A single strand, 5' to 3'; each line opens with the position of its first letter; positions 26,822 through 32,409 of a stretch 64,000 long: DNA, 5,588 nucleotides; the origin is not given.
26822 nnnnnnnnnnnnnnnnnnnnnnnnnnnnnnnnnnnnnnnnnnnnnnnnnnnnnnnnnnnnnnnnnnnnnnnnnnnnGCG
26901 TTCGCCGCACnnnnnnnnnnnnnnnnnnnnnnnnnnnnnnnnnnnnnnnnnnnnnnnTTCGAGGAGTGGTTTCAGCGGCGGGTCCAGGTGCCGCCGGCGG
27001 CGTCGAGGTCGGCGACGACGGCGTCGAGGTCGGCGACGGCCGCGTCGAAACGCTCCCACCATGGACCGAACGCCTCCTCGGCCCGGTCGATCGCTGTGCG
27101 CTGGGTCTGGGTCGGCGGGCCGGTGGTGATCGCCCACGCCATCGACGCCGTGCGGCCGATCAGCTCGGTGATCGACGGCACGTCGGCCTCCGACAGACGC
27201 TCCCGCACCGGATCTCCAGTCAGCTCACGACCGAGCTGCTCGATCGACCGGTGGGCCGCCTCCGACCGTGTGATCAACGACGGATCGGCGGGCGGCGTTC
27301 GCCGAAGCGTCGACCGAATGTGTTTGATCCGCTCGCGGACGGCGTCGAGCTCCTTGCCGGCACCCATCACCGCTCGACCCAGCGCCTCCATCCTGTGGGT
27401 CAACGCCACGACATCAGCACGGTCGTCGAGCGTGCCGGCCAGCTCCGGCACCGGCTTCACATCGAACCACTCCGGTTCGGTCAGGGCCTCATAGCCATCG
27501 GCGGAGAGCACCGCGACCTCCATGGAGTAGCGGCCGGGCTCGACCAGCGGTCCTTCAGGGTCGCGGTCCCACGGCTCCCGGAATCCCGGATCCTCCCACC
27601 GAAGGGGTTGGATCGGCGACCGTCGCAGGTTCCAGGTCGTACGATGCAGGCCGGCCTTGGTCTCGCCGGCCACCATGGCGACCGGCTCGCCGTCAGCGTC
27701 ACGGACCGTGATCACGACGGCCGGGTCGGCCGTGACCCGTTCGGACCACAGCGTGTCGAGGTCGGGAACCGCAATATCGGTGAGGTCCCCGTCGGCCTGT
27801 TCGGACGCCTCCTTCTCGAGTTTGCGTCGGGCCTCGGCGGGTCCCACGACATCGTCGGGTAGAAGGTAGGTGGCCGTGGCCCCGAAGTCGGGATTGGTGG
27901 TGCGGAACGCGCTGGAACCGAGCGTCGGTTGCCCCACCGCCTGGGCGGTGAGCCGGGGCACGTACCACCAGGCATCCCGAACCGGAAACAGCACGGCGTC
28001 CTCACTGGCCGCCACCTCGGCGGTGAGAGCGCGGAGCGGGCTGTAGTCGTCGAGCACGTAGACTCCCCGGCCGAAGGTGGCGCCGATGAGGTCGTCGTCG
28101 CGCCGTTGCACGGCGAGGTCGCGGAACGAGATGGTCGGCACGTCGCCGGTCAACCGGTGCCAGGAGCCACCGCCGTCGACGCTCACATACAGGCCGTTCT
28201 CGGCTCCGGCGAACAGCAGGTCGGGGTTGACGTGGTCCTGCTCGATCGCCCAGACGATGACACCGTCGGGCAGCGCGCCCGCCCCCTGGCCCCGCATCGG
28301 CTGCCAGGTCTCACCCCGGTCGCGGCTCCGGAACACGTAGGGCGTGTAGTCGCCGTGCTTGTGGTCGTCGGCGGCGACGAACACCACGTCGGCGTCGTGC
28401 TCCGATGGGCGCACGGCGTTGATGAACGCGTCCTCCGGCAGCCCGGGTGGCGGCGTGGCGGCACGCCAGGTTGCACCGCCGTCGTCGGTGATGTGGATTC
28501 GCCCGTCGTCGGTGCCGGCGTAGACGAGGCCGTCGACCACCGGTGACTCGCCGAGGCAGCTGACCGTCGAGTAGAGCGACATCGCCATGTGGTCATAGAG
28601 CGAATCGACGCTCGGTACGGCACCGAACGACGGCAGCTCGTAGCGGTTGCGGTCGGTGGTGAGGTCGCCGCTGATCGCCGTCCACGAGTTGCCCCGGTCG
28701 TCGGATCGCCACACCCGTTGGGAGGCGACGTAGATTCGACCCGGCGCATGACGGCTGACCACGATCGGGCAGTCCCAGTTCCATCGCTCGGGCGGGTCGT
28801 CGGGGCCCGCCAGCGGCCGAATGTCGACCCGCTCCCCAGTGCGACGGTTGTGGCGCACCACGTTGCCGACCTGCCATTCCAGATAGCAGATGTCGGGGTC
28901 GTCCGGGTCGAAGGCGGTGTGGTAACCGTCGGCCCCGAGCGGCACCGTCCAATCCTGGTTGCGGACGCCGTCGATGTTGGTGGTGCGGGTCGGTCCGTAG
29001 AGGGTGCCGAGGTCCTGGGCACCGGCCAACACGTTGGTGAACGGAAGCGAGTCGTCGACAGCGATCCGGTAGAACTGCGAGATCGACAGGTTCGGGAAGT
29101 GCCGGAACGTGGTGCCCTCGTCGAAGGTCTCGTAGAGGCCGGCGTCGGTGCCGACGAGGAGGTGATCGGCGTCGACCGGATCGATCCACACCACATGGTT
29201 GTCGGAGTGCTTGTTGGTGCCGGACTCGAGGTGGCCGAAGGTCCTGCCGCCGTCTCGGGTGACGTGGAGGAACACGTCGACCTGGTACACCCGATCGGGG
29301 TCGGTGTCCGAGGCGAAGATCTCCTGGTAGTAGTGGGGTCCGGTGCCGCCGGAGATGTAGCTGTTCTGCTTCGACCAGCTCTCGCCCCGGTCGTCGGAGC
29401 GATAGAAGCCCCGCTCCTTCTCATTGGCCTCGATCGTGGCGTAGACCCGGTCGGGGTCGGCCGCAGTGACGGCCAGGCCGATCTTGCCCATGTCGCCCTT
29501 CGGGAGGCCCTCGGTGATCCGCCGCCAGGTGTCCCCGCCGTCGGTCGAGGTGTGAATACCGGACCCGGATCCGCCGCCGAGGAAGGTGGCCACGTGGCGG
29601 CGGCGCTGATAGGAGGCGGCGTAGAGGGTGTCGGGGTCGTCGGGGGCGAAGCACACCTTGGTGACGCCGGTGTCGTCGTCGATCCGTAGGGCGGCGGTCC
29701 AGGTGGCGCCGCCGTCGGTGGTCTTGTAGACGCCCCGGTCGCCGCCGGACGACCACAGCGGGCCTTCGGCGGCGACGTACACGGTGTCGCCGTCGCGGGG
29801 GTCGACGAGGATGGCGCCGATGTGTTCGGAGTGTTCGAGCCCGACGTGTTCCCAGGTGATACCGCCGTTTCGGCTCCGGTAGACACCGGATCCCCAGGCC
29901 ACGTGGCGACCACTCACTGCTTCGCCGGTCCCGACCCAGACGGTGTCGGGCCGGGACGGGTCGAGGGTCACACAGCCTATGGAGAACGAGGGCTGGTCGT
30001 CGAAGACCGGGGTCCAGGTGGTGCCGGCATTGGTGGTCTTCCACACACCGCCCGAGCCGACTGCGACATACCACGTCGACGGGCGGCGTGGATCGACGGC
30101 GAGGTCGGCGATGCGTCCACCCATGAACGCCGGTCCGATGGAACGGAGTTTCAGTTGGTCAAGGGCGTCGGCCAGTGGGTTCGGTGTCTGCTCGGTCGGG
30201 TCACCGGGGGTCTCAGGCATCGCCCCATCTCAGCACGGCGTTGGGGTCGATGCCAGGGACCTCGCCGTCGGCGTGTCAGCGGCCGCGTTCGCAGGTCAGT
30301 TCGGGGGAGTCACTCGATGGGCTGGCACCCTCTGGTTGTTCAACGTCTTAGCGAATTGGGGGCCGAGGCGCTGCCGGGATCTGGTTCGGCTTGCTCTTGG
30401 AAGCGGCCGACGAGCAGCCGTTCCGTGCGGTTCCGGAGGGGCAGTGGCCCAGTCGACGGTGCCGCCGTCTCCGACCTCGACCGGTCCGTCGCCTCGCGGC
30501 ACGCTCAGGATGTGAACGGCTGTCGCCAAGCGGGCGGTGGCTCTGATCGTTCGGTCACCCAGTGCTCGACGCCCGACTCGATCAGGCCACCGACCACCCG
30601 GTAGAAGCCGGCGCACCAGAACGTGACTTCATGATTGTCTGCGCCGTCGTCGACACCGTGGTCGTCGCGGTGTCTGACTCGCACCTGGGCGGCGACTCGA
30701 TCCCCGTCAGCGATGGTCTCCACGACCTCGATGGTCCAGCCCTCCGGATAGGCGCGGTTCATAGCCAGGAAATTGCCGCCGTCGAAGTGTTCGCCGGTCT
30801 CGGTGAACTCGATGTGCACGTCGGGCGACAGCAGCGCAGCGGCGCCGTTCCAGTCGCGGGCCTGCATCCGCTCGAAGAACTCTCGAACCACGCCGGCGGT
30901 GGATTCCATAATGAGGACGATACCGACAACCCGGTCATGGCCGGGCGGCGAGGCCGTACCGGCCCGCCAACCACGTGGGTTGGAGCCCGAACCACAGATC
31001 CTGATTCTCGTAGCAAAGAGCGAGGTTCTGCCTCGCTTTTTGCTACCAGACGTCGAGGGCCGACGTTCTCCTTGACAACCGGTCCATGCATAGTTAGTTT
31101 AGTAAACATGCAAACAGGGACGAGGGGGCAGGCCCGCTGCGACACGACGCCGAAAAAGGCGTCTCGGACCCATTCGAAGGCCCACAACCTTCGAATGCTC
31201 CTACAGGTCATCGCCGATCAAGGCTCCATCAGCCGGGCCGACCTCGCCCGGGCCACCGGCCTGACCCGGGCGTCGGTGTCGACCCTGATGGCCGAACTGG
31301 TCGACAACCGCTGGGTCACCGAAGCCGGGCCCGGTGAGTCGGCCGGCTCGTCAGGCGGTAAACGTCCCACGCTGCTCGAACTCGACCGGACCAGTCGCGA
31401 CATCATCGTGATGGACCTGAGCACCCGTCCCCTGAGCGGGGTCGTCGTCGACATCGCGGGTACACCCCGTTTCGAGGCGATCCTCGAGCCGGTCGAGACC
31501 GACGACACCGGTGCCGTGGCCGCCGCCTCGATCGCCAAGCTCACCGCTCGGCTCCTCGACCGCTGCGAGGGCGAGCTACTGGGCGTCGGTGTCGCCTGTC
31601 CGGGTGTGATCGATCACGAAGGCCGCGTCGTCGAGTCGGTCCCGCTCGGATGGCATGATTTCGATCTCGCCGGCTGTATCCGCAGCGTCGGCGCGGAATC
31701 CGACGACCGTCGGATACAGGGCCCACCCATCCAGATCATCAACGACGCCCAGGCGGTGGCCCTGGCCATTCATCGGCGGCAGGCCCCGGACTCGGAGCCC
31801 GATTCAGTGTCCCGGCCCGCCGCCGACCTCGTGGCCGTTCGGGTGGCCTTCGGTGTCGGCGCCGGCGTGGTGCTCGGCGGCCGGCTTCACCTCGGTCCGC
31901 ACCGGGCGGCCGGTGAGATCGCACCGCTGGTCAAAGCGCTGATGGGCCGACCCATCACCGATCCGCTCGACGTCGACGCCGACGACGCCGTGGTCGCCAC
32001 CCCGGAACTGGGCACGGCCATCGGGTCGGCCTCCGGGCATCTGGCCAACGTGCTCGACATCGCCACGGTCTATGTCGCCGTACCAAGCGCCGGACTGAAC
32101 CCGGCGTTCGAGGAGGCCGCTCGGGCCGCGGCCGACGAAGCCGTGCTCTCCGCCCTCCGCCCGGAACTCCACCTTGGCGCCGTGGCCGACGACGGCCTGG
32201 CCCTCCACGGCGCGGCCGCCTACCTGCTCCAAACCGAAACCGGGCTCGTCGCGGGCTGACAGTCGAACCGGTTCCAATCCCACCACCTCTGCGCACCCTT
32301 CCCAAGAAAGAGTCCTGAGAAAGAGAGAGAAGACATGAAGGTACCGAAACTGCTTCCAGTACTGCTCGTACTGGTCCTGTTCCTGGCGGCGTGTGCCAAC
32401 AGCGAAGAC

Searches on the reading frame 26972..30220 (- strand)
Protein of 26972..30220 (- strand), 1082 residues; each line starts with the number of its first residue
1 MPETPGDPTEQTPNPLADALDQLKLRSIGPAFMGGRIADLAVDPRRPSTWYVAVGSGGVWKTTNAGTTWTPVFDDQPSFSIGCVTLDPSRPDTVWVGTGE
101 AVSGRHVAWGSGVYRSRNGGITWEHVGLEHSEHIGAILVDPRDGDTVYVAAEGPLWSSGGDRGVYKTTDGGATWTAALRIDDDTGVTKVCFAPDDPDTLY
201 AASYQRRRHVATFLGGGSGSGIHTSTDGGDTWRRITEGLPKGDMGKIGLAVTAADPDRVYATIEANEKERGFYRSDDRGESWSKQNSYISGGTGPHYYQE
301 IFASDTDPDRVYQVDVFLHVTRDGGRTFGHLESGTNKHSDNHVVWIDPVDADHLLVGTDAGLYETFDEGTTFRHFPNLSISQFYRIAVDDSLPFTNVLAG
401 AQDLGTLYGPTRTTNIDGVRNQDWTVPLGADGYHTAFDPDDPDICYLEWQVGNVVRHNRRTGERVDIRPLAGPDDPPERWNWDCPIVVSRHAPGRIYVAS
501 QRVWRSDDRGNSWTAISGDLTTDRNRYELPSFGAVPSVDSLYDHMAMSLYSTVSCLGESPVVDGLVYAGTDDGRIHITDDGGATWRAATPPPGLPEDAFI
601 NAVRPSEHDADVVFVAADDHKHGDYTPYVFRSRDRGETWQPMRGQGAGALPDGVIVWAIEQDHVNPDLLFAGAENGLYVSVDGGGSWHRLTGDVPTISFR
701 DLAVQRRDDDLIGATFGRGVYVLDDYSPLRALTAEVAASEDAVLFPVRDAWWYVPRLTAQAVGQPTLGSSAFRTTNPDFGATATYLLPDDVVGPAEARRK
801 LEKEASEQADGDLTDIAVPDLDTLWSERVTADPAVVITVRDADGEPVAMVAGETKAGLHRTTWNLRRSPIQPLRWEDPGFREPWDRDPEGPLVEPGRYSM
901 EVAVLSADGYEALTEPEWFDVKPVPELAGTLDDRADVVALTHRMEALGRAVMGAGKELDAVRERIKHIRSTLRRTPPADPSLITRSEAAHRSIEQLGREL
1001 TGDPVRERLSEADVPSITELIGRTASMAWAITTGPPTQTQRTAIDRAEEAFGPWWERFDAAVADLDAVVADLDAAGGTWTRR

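Call 18: search_protein_families(library=pfam, proteins=[window:26972-30220:-], max_evalue=0.001)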
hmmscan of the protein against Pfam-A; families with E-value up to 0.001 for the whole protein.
window:26972-30220:- (1082 aa): 4 families
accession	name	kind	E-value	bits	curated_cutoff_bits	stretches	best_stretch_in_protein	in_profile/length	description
PF15902.12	Sortilin-Vps10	-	2.4e-29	102.8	33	3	113-267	3-140/446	Sortilin, neurotensin receptor 3,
PF02012.26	BNR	-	3.1e-13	48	27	0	273-284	1-12/12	BNR/Asp-box repeat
PF13088.12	BNR_2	-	1.1e-09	38.5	31.4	0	558-653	131-221/277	BNR repeat-like domain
PF15899.11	BNR_6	-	1.8e-07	31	27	0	504-516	2-14/14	BNR-Asp box repeat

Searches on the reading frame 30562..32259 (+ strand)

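Call 18: search_protein_families(library=pfam, proteins=[window:30562-32259:+], max_evalue=0.001)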
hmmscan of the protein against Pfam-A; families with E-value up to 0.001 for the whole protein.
window:30562-32259:+ (565 aa): 5 families
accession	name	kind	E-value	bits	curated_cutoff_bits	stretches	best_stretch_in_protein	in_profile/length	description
PF00480.26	ROK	-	2.5e-10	40.8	22.9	1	322-453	41-155/294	ROK family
PF12802.13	MarR_2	-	1.4e-06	28.8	27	1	213-254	10-52/61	MarR family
PF13412.12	HTH_24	-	2.1e-05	24.4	21.9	1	210-252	5-47/48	Winged helix-turn-helix DNA-binding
PF09339.16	HTH_IclR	-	3.2e-05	24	22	1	213-253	8-49/52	IclR helix-turn-helix domain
PF13545.12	HTH_Crp_2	-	0.00033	21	27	1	222-253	22-53/70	Crp-like helix-turn-helix domain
